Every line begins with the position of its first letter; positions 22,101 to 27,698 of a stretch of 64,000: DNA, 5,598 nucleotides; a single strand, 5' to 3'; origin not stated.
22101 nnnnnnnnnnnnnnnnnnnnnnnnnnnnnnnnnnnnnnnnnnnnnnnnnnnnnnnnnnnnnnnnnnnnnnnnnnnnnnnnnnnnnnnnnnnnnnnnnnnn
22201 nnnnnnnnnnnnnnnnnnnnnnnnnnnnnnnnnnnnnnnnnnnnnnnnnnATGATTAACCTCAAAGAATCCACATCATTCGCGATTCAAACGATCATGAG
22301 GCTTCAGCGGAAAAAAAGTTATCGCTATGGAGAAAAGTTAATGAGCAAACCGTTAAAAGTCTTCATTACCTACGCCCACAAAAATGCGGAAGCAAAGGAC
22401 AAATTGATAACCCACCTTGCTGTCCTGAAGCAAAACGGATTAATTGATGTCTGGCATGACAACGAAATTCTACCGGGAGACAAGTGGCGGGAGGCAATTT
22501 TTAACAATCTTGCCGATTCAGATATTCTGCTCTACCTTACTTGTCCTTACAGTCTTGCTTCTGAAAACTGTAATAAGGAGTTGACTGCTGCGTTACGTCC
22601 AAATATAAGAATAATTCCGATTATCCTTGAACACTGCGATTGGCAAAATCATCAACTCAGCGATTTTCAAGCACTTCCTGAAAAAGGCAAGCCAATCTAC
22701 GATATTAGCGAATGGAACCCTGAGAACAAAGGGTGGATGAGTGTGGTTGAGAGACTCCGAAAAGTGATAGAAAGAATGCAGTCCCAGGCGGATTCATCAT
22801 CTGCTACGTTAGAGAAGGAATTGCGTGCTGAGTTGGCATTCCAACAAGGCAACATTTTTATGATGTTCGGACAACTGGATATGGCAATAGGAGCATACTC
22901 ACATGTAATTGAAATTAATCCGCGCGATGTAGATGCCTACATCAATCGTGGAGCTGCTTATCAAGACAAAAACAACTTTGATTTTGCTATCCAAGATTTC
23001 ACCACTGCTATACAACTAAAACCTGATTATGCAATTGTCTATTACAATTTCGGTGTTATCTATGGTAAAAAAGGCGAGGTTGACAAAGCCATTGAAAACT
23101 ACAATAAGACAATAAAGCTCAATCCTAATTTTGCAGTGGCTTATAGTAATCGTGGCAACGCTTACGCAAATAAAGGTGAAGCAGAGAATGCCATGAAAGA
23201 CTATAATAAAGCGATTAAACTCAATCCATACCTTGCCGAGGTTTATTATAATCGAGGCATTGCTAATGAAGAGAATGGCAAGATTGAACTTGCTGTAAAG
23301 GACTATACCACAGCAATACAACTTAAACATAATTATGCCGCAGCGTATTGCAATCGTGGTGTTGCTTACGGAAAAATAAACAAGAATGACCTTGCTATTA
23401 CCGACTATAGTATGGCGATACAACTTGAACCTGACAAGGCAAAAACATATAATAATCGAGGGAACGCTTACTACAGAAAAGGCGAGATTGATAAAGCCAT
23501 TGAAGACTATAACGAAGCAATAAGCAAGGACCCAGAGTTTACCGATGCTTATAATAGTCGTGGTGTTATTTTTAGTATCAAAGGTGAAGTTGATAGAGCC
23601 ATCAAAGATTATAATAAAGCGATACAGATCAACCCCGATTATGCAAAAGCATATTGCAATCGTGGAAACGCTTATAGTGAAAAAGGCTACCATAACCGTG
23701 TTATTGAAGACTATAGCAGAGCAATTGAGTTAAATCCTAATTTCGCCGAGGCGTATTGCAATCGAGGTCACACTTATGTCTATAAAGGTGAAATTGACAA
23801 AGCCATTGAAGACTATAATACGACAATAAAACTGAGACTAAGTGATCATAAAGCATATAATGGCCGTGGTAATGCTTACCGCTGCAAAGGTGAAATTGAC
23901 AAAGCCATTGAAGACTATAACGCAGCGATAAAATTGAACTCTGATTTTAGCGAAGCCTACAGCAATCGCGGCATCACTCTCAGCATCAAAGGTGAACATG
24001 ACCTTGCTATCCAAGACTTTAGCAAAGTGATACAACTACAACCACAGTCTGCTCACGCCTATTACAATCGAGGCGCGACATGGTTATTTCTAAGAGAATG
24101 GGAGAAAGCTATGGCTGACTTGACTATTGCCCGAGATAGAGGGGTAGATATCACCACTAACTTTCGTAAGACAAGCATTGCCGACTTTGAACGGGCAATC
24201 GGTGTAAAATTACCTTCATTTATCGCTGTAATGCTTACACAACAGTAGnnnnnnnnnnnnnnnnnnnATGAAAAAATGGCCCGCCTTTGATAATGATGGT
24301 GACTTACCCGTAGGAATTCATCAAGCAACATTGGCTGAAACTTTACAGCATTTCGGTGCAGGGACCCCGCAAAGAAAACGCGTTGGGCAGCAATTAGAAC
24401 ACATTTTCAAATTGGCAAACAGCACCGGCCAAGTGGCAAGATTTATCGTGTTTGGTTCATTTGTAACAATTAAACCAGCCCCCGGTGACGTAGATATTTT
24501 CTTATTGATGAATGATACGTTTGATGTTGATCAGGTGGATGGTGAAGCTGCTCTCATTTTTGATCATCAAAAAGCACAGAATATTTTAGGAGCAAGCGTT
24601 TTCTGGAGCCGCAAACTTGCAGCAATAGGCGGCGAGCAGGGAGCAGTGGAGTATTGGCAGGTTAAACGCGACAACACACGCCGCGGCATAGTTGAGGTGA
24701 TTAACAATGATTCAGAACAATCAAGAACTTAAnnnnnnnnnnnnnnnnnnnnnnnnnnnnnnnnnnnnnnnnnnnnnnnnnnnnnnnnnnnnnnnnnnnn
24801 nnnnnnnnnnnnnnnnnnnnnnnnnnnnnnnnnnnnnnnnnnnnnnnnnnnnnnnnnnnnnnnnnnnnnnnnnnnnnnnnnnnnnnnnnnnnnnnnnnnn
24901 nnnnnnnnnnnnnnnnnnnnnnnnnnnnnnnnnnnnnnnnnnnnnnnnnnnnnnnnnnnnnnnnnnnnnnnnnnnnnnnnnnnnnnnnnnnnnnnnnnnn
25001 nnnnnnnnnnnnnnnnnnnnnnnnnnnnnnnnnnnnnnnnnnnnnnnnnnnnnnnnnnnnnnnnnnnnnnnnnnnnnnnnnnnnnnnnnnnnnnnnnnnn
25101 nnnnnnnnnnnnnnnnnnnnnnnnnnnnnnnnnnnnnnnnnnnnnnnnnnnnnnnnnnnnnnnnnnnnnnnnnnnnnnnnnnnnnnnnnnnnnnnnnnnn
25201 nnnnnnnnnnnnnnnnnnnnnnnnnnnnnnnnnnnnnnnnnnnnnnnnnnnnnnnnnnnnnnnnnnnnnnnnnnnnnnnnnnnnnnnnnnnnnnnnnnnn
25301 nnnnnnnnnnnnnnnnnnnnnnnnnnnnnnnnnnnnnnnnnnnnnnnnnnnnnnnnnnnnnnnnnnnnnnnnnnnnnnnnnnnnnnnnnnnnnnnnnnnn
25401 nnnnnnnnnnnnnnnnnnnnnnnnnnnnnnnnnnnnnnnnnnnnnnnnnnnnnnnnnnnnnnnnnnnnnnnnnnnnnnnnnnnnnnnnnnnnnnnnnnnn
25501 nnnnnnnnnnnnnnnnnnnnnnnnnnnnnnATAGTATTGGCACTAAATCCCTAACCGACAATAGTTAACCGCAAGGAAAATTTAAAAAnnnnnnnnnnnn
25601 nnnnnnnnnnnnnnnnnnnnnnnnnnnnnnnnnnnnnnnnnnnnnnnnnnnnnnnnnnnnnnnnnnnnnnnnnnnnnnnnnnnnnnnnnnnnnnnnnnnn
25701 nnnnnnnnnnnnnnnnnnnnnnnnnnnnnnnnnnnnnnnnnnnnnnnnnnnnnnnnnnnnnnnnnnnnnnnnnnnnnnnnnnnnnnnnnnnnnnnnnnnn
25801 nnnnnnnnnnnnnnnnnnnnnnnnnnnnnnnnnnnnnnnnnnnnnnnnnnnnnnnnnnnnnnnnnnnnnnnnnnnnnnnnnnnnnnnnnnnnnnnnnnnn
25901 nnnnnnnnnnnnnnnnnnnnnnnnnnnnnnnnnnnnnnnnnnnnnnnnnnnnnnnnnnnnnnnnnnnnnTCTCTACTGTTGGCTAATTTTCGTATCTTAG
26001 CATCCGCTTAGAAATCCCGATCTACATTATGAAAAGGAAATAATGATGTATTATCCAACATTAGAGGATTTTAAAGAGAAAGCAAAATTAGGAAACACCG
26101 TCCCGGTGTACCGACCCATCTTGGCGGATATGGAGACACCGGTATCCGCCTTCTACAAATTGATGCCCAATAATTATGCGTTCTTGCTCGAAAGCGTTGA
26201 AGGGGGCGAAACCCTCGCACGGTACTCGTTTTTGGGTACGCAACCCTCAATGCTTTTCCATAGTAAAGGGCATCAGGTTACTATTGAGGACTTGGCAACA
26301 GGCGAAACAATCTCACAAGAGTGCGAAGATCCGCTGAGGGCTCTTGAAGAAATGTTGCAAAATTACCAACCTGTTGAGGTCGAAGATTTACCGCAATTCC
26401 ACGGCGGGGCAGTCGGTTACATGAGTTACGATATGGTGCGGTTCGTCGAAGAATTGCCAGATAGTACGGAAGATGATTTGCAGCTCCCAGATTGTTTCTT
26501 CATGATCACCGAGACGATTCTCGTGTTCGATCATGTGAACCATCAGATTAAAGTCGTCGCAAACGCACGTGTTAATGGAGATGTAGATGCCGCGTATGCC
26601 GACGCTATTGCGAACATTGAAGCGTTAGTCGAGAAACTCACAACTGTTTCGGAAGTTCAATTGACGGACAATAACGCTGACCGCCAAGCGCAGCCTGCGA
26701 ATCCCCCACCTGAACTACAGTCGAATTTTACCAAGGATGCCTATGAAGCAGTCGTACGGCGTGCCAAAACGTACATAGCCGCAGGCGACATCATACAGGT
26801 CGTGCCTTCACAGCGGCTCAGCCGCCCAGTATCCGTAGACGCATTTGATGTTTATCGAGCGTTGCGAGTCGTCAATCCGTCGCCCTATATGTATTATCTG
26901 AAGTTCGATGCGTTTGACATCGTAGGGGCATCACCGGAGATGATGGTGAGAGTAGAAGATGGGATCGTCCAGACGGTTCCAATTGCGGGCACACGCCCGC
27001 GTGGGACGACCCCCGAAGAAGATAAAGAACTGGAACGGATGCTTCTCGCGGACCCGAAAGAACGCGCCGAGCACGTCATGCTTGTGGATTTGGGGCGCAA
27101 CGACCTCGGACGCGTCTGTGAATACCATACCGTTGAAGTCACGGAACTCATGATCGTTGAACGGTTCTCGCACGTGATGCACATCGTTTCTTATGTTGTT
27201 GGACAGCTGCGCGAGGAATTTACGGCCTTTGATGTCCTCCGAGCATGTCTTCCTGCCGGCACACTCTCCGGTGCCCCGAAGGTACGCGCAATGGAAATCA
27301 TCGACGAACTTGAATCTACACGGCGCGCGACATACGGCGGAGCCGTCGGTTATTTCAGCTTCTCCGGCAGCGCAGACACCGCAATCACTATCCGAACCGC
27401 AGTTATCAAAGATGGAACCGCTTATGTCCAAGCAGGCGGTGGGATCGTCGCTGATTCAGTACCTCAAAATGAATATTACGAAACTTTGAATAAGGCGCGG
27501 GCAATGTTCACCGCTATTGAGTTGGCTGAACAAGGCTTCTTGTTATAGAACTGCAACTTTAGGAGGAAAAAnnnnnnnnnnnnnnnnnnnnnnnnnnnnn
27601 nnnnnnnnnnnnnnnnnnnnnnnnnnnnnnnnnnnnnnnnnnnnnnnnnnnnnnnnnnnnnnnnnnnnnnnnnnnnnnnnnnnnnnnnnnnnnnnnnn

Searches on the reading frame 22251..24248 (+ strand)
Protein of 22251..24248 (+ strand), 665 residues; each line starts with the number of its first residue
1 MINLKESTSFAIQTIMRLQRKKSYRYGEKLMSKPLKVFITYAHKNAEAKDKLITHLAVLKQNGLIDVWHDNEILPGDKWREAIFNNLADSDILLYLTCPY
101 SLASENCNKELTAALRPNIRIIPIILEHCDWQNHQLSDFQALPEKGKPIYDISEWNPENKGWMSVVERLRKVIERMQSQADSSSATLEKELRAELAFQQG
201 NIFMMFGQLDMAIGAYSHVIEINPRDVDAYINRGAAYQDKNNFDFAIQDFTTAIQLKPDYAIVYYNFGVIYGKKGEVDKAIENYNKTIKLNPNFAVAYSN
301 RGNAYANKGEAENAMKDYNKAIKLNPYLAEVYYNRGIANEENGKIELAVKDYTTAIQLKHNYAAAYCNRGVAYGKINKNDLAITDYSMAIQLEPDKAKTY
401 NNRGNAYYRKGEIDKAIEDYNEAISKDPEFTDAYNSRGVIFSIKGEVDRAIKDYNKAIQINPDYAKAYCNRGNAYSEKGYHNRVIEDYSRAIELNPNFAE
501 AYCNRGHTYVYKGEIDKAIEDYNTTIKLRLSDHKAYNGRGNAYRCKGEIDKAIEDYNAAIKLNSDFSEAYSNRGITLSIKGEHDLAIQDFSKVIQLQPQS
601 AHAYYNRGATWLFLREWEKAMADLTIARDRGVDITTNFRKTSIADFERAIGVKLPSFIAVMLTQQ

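Call 74: search_protein_families(library=pfam, max_evalue=0.0001, proteins=[window:22251-24248:+])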
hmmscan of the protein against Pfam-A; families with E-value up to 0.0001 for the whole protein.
window:22251-24248:+ (665 aa): 24 families
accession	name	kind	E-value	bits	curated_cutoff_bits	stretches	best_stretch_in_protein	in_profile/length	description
PF00515.34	TPR_1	-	2.3e-114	369.5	27.8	11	397-430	1-34/34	Tetratricopeptide repeat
PF13414.12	TPR_11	-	1.1e-104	342.3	26.8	12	443-479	6-42/42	TPR repeat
PF07719.23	TPR_2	-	6.1e-84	269.8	27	6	397-429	1-33/34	Tetratricopeptide repeat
PF13181.12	TPR_8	-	1.5e-68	221.6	25.7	4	297-326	3-32/34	Tetratricopeptide repeat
PF13431.12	TPR_17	-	8.7e-66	213.2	24.4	3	488-520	2-34/34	Tetratricopeptide repeat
PF13432.12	TPR_16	-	7.8e-39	132.1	32.7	3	403-464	3-64/65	Tetratricopeptide repeat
PF13424.12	TPR_12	-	9.5e-34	115.9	30.1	2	499-562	3-74/77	Tetratricopeptide repeat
PF13371.12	TPR_9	-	7.7e-32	109.6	35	1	379-433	11-65/73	Tetratricopeptide repeat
PF13428.12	TPR_14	-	6e-26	88.7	23.5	0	402-434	6-38/44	Tetratricopeptide repeat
PF13174.12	TPR_6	-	1.1e-17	63.8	26.3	0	403-429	6-32/33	Tetratricopeptide repeat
PF14559.12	TPR_19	-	2.3e-17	63.5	25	0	241-293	5-57/68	Tetratricopeptide repeat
PF13676.11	TIR_2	-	4.8e-17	63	28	1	37-141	1-105/122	TIR domain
PF25575.1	TPR_BSK1_C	-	6.2e-13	49.1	42.2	0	400-468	45-114/118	Serine/threonine-protein kinase BSK1-like, TPR repeats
PF24575.1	TPR_Slam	-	4.4e-12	46.8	35.2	0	259-296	45-82/104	Surface lipoprotein assembly modifier, N-terminal TPR repeats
PF12569.14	NatA_aux_su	-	1.6e-09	37.7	33.3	0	407-460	202-255/515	N-terminal acetyltransferase A, auxiliary subunit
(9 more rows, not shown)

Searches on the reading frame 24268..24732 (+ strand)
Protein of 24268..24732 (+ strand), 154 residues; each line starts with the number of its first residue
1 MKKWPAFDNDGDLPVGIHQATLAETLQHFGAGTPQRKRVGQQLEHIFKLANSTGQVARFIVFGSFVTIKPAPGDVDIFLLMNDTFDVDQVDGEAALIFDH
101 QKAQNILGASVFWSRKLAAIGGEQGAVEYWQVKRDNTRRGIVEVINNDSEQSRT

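Call 74: search_protein_families(library=pfam, max_evalue=0.0001, proteins=[window:24268-24732:+])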
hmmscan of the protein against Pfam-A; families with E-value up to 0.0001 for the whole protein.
window:24268-24732:+ (154 aa): 1 family
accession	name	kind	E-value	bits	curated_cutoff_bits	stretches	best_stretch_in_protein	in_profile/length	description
PF22014.2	DUF6932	-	5.8e-24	85.6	27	1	5-144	1-141/142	Family of unknown function (DUF6932)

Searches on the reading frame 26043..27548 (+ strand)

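Call 74: search_protein_families(library=pfam, max_evalue=0.0001, proteins=[window:26043-27548:+])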
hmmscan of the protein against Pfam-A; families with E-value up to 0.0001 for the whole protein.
window:26043-27548:+ (501 aa): 2 families
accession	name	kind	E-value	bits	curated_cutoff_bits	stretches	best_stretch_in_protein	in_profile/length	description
PF00425.24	Chorismate_bind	-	2.8e-96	322.4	27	1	231-484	2-257/257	chorismate binding enzyme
PF04715.19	Anth_synt_I_N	-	3.9e-41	141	23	1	29-169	1-138/140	Anthranilate synthase component I, N terminal region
